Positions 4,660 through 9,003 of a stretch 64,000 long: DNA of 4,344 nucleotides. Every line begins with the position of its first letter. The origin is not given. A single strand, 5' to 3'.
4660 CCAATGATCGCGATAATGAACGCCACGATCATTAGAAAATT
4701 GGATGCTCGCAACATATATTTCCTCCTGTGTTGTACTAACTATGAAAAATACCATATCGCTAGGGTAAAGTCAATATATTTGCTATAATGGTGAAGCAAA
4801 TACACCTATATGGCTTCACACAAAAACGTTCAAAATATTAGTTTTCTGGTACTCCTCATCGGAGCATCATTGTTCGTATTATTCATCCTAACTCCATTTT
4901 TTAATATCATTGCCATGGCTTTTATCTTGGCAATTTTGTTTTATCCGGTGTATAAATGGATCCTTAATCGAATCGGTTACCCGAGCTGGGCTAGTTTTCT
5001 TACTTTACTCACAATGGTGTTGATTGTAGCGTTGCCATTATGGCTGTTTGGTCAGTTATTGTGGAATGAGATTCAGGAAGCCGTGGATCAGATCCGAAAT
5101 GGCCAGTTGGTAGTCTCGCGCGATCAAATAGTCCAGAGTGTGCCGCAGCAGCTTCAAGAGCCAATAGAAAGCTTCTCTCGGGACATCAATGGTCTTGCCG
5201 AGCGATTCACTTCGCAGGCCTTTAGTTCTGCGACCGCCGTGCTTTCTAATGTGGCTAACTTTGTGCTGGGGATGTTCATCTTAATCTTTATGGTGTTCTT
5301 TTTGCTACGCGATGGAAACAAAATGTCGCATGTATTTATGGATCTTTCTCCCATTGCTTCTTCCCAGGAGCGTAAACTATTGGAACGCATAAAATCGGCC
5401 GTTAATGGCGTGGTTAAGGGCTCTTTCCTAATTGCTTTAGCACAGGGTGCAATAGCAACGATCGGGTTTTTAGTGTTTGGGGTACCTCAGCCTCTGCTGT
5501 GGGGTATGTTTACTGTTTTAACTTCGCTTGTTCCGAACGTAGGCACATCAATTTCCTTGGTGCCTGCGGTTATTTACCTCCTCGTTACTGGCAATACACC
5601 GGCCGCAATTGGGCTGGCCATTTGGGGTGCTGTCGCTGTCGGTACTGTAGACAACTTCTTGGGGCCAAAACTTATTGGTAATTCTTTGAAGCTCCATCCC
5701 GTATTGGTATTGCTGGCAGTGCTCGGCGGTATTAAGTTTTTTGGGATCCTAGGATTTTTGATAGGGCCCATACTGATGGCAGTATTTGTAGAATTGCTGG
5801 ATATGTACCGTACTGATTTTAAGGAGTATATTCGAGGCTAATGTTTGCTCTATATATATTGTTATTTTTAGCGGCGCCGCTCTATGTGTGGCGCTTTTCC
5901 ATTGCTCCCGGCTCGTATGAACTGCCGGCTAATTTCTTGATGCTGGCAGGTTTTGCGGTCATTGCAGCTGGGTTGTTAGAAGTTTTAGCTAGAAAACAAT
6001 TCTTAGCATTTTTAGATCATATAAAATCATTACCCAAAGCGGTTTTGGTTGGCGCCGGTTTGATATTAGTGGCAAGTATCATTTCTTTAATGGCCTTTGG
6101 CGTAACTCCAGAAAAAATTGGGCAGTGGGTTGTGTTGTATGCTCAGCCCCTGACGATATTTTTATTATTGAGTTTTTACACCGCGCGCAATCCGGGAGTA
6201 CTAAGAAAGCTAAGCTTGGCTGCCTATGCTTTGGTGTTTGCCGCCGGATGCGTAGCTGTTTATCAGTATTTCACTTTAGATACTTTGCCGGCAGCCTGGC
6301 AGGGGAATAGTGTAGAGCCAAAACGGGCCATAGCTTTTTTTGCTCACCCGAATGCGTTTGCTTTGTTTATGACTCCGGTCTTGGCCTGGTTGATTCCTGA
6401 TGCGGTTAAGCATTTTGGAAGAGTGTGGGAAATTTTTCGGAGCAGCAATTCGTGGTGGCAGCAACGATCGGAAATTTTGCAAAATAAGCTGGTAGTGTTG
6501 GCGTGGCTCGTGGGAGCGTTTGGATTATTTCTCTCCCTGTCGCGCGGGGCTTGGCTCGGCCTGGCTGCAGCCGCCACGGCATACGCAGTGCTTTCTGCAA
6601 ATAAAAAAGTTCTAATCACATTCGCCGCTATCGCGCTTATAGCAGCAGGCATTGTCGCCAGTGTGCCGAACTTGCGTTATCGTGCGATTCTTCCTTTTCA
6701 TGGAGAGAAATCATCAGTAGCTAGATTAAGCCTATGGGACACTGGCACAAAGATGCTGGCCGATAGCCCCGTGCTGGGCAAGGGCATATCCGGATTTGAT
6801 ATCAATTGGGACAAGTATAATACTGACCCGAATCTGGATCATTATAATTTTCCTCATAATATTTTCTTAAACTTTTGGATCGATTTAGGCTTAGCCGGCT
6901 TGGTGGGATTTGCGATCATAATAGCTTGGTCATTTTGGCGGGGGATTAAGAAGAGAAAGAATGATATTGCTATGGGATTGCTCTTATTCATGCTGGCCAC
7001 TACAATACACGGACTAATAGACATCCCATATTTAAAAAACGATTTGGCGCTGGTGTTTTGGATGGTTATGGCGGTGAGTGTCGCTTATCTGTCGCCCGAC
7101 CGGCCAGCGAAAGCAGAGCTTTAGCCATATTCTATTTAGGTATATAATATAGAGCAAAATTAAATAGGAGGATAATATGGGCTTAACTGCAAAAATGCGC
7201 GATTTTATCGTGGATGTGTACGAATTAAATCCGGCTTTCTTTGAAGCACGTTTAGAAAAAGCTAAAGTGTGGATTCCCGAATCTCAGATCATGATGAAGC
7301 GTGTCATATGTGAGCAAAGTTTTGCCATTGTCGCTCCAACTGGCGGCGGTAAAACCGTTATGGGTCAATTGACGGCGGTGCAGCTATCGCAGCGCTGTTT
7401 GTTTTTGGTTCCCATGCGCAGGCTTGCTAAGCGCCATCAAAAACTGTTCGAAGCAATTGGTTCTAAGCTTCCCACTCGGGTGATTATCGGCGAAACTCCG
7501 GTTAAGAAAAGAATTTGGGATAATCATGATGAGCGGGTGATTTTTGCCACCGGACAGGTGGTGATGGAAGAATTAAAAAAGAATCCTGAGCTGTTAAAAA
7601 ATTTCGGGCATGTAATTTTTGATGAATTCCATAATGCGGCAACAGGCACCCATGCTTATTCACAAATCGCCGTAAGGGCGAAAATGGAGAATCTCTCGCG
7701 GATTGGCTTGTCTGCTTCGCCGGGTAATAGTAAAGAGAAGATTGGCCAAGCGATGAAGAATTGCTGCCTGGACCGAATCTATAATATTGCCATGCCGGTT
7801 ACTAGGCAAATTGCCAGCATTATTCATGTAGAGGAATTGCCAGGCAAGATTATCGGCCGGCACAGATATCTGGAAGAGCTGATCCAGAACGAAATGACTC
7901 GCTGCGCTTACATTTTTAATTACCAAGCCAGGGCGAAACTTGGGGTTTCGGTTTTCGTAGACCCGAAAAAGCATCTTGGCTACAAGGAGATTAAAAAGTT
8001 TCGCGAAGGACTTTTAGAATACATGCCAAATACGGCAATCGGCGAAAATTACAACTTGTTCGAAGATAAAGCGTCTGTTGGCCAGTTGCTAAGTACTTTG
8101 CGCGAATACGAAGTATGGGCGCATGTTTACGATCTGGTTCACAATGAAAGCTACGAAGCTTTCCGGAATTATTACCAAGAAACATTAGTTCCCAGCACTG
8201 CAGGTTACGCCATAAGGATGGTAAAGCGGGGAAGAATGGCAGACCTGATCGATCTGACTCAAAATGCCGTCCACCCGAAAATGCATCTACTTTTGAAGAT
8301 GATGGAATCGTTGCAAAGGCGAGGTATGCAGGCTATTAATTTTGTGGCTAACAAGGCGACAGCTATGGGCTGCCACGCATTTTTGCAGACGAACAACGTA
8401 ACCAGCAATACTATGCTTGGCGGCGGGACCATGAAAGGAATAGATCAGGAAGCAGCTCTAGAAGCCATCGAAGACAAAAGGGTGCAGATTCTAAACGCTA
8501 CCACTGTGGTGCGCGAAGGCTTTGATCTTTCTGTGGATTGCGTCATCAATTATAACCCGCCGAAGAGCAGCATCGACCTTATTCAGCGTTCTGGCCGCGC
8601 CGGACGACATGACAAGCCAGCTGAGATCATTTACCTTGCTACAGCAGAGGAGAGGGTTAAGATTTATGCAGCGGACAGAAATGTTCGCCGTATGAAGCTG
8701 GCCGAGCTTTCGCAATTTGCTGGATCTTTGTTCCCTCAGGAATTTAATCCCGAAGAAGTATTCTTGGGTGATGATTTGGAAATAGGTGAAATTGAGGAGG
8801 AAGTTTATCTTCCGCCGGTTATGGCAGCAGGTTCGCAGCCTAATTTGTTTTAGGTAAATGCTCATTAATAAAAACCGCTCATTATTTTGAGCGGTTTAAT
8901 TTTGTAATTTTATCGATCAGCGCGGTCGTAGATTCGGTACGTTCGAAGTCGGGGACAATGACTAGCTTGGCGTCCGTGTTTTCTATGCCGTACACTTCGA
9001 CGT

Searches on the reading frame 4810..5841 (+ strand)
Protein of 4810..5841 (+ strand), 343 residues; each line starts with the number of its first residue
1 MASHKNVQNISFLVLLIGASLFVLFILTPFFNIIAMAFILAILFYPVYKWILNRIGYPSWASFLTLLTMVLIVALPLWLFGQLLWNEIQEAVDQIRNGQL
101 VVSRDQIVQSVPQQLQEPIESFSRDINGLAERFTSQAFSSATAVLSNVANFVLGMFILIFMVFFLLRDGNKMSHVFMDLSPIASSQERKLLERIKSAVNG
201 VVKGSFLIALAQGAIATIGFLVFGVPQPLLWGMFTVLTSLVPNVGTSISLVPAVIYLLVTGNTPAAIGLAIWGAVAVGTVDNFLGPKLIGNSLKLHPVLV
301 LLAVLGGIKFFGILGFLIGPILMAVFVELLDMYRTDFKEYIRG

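Call 14: search_protein_families(library=ncbifam, proteins=[window:4810-5841:+], max_evalue=0.00001)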
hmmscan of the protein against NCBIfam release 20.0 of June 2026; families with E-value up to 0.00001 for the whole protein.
window:4810-5841:+ (343 aa): 4 families
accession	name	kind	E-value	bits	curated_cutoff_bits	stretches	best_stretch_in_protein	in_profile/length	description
TIGR02872.1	spore_ytvI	equivalog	5.5e-34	118.1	198.15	1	11-327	4-333/341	sporulation integral membrane protein YtvI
NF008216.0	PRK10983.1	equivalog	3.6e-22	79.1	305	1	9-333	16-344/370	AI-2E family transporter YdiK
NF045801.1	efflux_ABUW_0982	equivalog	1.4e-19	70.3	675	1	12-337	10-347/392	chloramphenicol efflux transporter CxpE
NF008930.0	PRK12287.1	subfamily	3.3e-11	43.4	318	1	7-329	14-317/344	AI-2E family transporter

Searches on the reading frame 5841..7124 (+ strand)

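Call 14: search_protein_families(library=ncbifam, proteins=[window:5841-7124:+], max_evalue=0.00001)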
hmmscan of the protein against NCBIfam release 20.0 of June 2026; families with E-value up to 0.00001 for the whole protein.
window:5841-7124:+ (427 aa): 3 families
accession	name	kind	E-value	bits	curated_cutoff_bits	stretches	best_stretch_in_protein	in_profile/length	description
TIGR03097.1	PEP_O_lig_1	hypoth_equivalog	3e-12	46.1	188.1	1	207-373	186-353/408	putative O-glycosylation ligase, exosortase A system-associated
TIGR00947.1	2A73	equivalog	1.5e-08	34.1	366.4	1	46-416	43-422/425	IctB family putative bicarbonate transporter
NF012031.0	PRK15487.1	equivalog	2.4e-07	30.2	277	1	206-376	180-360/404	O-antigen ligase RfaL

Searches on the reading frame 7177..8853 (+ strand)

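Call 14: search_protein_families(library=ncbifam, proteins=[window:7177-8853:+], max_evalue=0.00001)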
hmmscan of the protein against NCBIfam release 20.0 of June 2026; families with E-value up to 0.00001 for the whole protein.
window:7177-8853:+ (558 aa): 17 families
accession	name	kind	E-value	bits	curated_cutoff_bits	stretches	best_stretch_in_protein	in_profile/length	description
NF010337.0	PRK13766.1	equivalog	7.6e-45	153.3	610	1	37-507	21-498/781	Hef nuclease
TIGR04121.1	DEXH_lig_assoc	equivalog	2.1e-12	45.6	850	1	38-193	20-195/804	ligase-associated DNA damage response DEXH box helicase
NF008394.0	PRK11192.1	equivalog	2.8e-11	42.9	507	1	354-494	221-357/441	ATP-dependent RNA helicase SrmB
TIGR01587.1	cas3_core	equivalog_domain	3e-11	43.1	102.45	1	353-500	193-345/358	CRISPR-associated helicase Cas3'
NF053711.1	RNA_heli_RhlE1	exception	2e-10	40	750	1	368-504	231-364/434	RNA helicase RhlE1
NF008744.0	PRK11776.1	equivalog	2.3e-09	36.4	524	1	368-503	229-361/460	ATP-dependent RNA helicase DbpA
TIGR01054.1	rgy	equivalog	8.2e-09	33.6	471.7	1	38-149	87-207/1172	reverse gyrase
NF053631.1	RNA_helic_CshA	equivalog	2.6e-08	33.1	646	0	418-503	270-356/434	degradosome RNA helicase CshA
NF002654.0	PRK02362.1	equivalog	5.7e-08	31.5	887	1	33-187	26-186/739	ATP-dependent DNA helicase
NF008642.0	PRK11634.1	equivalog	6.6e-08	31.4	989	1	385-502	247-363/628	DEAD/DEAH family ATP-dependent RNA helicase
NF053636.1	DDHlcsCsdAPsy1082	equivalog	1e-07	30.9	890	1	385-511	245-371/512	DEAD/DEAH box helicase CsdA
TIGR01389.1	recQ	equivalog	2.8e-07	29.4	640.2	0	384-489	225-329/591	DNA helicase RecQ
TIGR00614.1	recQ_fam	subfamily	9.9e-07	27.9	219.8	0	383-487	226-329/470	RecQ family ATP-dependent DNA helicase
NF040935.1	helicase_Hel308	equivalog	1.1e-06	27.1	1200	1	35-187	31-186/704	ATP-dependent DNA helicase Hel308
NF003419.0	PRK04837.1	equivalog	1.6e-06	27.1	588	1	366-498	241-370/424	ATP-dependent RNA helicase RhlB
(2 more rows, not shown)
